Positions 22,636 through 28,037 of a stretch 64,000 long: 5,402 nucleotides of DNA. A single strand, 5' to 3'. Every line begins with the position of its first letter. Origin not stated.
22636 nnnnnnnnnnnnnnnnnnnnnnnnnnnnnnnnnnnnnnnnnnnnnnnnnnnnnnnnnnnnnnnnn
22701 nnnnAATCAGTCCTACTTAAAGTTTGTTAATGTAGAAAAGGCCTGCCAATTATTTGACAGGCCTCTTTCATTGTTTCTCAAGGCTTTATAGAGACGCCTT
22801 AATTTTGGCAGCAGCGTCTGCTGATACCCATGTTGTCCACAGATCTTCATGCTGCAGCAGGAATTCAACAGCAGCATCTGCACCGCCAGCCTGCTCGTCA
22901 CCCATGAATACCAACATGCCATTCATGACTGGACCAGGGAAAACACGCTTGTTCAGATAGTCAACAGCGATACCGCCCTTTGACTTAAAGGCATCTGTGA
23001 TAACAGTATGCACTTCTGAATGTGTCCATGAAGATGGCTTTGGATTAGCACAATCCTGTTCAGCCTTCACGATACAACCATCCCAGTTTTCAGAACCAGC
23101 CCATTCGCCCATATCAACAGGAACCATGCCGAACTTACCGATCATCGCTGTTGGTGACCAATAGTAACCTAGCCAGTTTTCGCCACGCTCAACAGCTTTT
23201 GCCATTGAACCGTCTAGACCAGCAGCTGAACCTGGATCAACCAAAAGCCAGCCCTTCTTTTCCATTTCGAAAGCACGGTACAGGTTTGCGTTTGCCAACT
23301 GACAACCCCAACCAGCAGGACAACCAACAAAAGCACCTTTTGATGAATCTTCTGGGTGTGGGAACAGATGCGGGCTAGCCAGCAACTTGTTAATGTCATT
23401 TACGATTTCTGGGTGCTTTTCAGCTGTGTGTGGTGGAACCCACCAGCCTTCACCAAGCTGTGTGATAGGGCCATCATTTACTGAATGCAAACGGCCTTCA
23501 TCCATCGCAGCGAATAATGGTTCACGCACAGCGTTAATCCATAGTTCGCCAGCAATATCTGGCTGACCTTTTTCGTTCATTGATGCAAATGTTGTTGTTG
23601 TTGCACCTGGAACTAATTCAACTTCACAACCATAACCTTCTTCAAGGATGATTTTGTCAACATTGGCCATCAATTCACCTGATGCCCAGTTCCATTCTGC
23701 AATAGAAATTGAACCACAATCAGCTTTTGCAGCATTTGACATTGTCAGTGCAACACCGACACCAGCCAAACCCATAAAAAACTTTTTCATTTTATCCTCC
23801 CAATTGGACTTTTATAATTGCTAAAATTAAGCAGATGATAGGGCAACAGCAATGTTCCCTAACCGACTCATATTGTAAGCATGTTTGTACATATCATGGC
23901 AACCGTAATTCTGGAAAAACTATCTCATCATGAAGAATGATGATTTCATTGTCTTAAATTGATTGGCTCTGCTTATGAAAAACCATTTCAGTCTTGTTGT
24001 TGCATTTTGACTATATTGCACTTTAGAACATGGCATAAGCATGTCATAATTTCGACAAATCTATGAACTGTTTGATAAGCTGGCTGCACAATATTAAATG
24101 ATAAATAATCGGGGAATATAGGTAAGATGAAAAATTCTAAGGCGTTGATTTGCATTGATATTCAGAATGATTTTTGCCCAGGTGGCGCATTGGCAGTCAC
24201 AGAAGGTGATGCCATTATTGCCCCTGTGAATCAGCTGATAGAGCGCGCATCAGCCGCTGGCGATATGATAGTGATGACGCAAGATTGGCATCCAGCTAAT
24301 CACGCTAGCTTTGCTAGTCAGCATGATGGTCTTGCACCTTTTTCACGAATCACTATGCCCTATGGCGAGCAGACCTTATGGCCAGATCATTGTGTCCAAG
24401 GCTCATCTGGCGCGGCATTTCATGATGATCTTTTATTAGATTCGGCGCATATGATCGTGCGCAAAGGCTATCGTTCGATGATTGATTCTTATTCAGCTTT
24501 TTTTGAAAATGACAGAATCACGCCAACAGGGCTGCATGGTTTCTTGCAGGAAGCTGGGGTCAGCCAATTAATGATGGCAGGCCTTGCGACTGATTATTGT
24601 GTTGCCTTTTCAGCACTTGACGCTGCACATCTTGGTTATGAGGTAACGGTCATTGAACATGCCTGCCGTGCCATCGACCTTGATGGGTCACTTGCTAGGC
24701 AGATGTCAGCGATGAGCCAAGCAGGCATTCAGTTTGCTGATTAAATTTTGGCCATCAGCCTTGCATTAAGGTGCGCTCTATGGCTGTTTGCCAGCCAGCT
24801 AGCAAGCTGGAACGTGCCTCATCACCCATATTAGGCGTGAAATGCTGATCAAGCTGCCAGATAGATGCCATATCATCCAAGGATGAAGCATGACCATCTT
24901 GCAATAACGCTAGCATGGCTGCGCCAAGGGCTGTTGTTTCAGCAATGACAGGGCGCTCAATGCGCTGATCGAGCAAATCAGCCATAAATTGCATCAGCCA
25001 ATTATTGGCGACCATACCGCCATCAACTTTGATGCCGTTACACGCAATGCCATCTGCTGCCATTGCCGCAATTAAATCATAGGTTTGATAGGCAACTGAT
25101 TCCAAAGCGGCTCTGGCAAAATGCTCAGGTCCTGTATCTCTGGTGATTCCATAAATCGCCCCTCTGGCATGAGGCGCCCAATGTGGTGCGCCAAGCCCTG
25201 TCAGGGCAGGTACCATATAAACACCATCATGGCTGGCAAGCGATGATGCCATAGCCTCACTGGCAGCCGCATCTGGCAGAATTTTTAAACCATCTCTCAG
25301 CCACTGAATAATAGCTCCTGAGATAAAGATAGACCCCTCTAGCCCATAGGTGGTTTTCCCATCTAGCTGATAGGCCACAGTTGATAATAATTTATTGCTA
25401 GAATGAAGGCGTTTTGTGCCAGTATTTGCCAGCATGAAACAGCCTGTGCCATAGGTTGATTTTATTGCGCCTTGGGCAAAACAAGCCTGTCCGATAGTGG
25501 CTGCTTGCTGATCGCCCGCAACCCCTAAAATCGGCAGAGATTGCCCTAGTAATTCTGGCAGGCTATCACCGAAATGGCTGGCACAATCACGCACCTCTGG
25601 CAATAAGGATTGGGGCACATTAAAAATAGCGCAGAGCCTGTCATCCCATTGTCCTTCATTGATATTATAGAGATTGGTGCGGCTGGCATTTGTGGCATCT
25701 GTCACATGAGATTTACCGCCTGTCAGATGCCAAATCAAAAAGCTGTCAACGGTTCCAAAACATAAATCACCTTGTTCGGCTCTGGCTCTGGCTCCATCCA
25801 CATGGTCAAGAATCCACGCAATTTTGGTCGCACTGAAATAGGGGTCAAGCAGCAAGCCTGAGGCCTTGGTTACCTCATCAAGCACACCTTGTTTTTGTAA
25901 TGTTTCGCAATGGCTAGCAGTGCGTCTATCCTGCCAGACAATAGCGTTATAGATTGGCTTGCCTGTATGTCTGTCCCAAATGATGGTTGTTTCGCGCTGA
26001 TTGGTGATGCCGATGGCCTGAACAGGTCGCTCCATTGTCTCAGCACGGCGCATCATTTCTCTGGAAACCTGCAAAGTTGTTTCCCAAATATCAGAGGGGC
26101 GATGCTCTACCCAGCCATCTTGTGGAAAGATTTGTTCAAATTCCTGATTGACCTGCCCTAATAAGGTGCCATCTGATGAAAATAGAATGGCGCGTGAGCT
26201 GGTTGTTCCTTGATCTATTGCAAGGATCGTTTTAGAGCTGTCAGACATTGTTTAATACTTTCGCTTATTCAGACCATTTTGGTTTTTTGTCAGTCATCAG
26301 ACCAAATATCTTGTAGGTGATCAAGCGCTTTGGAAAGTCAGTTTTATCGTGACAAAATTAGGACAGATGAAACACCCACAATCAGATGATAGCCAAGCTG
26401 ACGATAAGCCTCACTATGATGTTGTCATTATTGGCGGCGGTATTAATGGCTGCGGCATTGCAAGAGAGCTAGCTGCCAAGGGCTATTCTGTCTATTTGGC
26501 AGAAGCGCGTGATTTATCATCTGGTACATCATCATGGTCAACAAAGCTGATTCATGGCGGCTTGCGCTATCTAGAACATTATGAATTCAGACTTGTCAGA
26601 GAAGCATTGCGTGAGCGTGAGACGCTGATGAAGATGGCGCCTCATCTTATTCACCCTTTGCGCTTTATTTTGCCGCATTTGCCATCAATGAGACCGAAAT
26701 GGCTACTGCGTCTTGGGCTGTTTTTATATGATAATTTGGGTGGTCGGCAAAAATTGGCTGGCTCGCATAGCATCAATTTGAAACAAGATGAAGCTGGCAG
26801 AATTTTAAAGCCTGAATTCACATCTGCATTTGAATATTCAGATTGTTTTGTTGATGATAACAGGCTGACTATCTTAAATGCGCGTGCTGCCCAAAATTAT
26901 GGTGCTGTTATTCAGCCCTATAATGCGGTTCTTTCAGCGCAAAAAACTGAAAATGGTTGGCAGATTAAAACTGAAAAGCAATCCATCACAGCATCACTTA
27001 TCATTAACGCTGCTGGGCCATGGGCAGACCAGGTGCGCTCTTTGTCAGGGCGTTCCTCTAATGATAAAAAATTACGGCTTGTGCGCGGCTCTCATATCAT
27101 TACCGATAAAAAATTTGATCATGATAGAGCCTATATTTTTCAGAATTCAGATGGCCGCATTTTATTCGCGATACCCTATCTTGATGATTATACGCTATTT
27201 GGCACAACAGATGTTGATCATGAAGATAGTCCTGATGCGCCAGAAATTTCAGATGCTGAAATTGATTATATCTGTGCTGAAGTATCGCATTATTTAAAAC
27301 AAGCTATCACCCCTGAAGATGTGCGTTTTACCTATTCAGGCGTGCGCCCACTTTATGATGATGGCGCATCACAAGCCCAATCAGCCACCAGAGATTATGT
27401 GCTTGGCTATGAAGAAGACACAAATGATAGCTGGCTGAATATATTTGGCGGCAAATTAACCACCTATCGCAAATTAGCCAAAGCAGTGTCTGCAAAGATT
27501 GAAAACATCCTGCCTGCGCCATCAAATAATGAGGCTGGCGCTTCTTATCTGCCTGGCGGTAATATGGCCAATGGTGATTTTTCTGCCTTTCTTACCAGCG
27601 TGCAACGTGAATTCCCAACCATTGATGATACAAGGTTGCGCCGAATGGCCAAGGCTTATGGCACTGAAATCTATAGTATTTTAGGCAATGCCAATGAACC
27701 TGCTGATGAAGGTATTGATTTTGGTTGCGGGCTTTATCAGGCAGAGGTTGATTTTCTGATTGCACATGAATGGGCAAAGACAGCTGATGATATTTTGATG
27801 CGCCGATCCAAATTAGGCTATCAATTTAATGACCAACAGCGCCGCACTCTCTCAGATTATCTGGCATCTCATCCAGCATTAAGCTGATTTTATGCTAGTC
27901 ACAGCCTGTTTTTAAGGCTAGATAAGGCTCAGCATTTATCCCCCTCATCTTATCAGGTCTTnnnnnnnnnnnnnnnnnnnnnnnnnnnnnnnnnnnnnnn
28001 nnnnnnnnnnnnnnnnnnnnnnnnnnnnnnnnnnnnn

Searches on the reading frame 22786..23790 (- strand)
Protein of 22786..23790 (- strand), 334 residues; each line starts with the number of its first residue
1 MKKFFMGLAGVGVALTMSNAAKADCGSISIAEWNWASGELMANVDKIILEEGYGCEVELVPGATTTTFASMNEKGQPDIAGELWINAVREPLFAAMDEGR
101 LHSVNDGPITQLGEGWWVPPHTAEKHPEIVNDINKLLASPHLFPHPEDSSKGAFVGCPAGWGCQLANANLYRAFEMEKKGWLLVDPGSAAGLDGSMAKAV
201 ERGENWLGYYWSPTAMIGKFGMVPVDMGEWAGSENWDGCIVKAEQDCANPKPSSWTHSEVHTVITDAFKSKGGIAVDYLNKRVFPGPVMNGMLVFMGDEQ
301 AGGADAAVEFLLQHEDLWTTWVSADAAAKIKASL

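Call 56: search_protein_families(library=pfam, max_evalue=1e-10, proteins=[window:22786-23790:-])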
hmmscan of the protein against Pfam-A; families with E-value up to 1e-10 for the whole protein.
window:22786-23790:- (334 aa): 1 family
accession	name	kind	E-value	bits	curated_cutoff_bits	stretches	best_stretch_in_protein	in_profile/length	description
PF04069.17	OpuAC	-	1.2e-42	146.8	21.2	1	27-311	2-255/257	Substrate binding domain of ABC-type glycine betaine transport system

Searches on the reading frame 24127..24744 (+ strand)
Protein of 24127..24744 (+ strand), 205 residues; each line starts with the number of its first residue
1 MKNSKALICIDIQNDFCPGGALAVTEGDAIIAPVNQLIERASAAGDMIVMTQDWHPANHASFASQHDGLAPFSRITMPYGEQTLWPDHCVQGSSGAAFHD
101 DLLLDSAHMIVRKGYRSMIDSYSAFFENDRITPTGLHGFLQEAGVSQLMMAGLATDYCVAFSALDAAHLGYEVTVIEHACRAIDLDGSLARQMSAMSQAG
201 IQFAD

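Call 56: search_protein_families(library=pfam, max_evalue=1e-10, proteins=[window:24127-24744:+])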
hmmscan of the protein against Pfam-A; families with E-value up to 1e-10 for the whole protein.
window:24127-24744:+ (205 aa): 1 family
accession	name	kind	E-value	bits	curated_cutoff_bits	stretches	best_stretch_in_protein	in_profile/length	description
PF00857.26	Isochorismatase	-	7.7e-30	104.7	27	1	6-201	2-168/175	Isochorismatase domain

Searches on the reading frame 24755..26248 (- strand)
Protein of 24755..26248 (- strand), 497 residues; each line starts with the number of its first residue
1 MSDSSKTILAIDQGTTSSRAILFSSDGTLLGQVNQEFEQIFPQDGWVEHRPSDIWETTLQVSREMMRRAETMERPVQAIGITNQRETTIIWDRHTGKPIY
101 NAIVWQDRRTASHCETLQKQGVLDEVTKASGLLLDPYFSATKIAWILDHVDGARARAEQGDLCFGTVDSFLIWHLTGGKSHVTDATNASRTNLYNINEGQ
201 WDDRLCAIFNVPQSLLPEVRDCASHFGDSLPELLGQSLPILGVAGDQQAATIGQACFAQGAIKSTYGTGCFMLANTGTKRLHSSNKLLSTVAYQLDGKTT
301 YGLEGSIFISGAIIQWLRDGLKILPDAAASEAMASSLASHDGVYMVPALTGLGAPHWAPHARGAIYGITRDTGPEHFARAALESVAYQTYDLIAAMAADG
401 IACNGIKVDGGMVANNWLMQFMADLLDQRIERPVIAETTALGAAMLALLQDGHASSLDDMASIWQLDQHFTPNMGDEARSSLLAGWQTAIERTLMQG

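Call 56: search_protein_families(library=pfam, max_evalue=1e-10, proteins=[window:24755-26248:-])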
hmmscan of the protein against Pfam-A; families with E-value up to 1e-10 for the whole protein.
window:24755-26248:- (497 aa): 2 families
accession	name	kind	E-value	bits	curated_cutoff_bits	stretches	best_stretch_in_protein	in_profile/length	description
PF00370.27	FGGY_N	-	2.5e-73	247.1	28.8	1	8-253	2-245/245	FGGY family of carbohydrate kinases, N-terminal domain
PF02782.22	FGGY_C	-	1.4e-40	139.7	27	1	264-448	3-195/198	FGGY family of carbohydrate kinases, C-terminal domain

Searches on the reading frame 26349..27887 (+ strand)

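Call 56: search_protein_families(library=pfam, max_evalue=1e-10, proteins=[window:26349-27887:+])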
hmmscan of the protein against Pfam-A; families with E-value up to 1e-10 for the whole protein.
window:26349-27887:+ (512 aa): 2 families
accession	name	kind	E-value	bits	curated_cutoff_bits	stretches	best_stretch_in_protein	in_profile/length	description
PF01266.30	DAO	-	9.4e-61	206.7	27.9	1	24-351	1-330/353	FAD dependent oxidoreductase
PF16901.10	DAO_C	-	1.4e-11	44.8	31.4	0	412-499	16-106/126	C-terminal domain of alpha-glycerophosphate oxidase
